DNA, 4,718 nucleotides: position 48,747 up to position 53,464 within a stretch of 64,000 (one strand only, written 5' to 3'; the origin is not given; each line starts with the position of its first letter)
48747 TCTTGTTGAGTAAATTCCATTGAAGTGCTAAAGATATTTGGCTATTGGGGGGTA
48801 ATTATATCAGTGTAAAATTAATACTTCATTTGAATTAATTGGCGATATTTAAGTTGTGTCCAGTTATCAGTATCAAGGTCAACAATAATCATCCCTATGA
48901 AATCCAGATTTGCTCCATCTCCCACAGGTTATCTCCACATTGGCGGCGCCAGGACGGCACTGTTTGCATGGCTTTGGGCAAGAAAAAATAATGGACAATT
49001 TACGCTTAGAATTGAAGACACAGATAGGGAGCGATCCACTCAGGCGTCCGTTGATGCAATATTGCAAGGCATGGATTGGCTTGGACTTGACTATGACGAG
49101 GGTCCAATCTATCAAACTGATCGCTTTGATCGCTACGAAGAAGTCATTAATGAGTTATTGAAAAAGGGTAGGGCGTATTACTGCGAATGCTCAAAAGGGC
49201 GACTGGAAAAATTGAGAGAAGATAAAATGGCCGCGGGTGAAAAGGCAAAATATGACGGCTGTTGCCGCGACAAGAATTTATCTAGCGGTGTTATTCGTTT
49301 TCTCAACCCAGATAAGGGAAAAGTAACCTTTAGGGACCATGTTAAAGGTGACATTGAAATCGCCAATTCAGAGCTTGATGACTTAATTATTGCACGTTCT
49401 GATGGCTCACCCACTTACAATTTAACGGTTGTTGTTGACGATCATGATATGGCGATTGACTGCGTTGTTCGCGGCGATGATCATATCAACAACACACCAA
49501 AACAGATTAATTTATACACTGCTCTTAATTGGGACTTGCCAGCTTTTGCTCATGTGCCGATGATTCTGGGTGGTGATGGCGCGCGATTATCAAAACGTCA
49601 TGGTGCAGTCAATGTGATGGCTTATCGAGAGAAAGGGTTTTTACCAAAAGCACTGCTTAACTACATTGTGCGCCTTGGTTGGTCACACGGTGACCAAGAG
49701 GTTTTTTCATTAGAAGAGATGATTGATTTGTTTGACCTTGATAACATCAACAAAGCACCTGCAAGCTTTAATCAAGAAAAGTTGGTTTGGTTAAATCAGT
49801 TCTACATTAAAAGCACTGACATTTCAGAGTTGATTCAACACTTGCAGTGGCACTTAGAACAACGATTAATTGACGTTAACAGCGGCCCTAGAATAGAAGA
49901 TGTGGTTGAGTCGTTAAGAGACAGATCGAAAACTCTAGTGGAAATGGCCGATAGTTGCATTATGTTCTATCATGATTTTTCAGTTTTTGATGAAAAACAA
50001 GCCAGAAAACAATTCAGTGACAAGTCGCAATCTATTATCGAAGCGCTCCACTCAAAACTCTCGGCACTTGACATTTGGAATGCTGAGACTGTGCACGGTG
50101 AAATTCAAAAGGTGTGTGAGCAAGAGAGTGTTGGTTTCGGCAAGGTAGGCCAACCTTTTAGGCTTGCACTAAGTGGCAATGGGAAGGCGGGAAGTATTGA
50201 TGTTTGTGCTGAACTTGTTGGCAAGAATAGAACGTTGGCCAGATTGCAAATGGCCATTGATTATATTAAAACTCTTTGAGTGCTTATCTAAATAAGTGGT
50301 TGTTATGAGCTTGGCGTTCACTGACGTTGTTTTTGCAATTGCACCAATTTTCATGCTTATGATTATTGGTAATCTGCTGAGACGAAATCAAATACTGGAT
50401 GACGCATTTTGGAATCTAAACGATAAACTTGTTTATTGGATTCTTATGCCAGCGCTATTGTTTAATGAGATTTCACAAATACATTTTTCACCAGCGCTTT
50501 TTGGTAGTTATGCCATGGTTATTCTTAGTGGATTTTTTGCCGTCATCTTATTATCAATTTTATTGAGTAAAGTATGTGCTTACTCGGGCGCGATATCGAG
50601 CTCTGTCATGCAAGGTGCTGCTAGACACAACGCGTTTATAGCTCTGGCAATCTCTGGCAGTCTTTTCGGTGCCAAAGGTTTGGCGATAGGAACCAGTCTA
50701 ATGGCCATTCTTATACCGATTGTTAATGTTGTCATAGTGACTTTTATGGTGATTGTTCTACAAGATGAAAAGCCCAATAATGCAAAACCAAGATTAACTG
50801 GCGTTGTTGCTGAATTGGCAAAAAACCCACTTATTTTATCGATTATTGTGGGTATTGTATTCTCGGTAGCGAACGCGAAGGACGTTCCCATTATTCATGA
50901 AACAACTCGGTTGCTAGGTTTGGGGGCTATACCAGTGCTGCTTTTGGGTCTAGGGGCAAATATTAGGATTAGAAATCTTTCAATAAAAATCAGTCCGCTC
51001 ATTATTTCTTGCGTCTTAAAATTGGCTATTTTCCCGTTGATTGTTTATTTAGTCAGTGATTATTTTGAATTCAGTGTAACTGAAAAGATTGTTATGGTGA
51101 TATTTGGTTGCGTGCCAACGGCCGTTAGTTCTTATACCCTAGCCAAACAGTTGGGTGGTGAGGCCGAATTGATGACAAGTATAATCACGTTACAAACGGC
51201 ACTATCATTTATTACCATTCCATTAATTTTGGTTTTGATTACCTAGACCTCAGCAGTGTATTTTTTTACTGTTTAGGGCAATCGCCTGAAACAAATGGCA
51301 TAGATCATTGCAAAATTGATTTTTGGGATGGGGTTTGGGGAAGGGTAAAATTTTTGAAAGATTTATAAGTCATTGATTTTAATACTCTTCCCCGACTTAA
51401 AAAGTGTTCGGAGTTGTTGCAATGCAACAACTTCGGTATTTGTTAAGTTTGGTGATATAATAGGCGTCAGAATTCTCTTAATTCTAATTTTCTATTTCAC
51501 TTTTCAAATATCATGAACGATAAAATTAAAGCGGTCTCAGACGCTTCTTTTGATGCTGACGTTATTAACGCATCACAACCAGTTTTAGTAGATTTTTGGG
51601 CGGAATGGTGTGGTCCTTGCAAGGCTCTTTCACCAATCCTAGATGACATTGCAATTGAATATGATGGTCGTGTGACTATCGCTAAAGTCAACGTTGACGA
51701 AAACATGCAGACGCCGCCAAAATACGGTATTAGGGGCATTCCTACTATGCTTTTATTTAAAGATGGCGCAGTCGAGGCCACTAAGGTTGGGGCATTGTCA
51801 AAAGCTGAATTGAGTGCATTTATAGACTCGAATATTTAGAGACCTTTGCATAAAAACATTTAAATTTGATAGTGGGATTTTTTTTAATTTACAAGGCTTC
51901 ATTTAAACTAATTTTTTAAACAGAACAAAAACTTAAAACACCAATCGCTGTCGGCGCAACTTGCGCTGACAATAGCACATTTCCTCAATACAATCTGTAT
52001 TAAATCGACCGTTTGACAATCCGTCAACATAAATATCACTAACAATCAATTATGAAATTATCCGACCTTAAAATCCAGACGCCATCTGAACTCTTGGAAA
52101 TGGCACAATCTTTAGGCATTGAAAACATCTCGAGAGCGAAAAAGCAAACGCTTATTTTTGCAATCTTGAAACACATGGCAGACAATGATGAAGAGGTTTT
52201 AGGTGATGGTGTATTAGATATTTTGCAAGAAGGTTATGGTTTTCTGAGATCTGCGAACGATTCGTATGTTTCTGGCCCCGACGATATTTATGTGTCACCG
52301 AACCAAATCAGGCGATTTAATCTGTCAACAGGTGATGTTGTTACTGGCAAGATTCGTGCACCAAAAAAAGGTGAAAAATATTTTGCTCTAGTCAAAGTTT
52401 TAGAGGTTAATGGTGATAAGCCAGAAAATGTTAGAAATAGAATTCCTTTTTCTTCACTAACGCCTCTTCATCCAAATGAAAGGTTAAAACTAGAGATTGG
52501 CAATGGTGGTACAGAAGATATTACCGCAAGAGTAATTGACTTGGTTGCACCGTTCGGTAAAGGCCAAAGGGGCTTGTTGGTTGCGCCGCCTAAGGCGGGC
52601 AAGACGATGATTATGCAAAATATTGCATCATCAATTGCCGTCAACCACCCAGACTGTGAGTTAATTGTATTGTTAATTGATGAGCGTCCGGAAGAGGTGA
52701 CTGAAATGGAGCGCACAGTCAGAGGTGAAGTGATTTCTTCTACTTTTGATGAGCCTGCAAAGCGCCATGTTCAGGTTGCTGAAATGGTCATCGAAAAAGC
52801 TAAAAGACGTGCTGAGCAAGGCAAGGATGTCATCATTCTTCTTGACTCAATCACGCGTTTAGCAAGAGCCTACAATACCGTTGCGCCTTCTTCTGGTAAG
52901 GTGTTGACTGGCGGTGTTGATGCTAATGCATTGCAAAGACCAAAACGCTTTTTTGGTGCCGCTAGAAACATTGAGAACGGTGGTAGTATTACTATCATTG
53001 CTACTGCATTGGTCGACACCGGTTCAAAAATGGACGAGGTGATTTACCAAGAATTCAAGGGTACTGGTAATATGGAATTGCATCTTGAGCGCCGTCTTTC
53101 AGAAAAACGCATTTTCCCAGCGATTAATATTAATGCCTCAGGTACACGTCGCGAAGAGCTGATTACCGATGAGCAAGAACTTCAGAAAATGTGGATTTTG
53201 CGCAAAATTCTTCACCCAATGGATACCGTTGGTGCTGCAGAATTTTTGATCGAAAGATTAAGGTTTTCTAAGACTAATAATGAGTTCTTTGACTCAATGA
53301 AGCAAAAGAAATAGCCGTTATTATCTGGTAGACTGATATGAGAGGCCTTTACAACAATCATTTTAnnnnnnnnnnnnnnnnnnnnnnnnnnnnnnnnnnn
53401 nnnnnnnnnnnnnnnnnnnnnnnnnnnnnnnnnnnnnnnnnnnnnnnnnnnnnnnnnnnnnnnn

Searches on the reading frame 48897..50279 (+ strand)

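Call 74: search_protein_families(library=pfam, proteins=[window:48897-50279:+])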
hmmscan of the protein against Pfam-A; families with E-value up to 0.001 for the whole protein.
window:48897-50279:+ (460 aa): 2 families
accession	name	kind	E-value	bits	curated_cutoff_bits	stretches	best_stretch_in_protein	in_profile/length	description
PF00749.27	tRNA-synt_1c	-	4.8e-99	331.7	23.4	1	2-298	3-314/314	tRNA synthetases class I (E and Q), catalytic domain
PF19269.4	Anticodon_2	-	2.5e-28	99.7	23.6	1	312-454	2-141/141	Anticodon binding domain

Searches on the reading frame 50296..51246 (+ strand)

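Call 74: search_protein_families(library=pfam, proteins=[window:50296-51246:+])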
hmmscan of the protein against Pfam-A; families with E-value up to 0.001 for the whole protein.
window:50296-51246:+ (316 aa): 2 families
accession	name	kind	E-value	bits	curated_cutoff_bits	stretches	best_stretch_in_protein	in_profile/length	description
PF03547.23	Mem_trans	-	1.7e-20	73.4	25.7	1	11-311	2-342/343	Membrane transport protein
PF01758.21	SBF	-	5e-08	33.3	24.3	1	216-315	8-114/191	Sodium Bile acid symporter family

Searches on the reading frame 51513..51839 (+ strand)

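Call 74: search_protein_families(library=pfam, proteins=[window:51513-51839:+])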
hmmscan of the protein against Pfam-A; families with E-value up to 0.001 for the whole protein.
window:51513-51839:+ (108 aa): 3 families
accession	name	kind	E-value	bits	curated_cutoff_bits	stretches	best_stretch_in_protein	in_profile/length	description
PF00085.26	Thioredoxin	-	6e-33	113.4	23.5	1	5-105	2-102/103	Thioredoxin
PF13098.12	Thioredoxin_2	-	1.6e-09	38.5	27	1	21-103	5-103/104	Thioredoxin-like domain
PF13905.12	Thioredoxin_8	-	3.9e-07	30.8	27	1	22-64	2-46/94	Thioredoxin-like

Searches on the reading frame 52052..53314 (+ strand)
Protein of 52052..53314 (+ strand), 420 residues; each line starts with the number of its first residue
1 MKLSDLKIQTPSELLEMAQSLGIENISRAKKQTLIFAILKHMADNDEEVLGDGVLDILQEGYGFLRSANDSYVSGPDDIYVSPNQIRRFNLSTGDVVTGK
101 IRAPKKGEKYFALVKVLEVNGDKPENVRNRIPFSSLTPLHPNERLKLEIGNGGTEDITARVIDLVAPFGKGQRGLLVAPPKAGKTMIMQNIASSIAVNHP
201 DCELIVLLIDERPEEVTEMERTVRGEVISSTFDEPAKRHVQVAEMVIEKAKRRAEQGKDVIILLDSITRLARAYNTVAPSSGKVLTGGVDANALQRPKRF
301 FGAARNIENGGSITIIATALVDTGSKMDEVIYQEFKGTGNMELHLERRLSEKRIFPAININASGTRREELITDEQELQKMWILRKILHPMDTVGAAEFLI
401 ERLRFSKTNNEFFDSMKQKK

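Call 74: search_protein_families(library=pfam, proteins=[window:52052-53314:+])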
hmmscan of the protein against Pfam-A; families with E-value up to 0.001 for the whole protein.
window:52052-53314:+ (420 aa): 3 families
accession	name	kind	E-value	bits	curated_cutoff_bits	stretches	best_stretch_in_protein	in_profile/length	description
PF07497.18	Rho_RNA_bind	-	2.9e-32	110.7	27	1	52-125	2-73/73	Rho termination factor, RNA-binding domain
PF00006.31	ATP-synt_ab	-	4e-28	98.9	29.5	1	160-363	3-211/213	ATP synthase alpha/beta family, nucleotide-binding domain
PF07498.18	Rho_N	-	1.8e-15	57.1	24.9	1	5-47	1-43/43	Rho termination factor, N-terminal domain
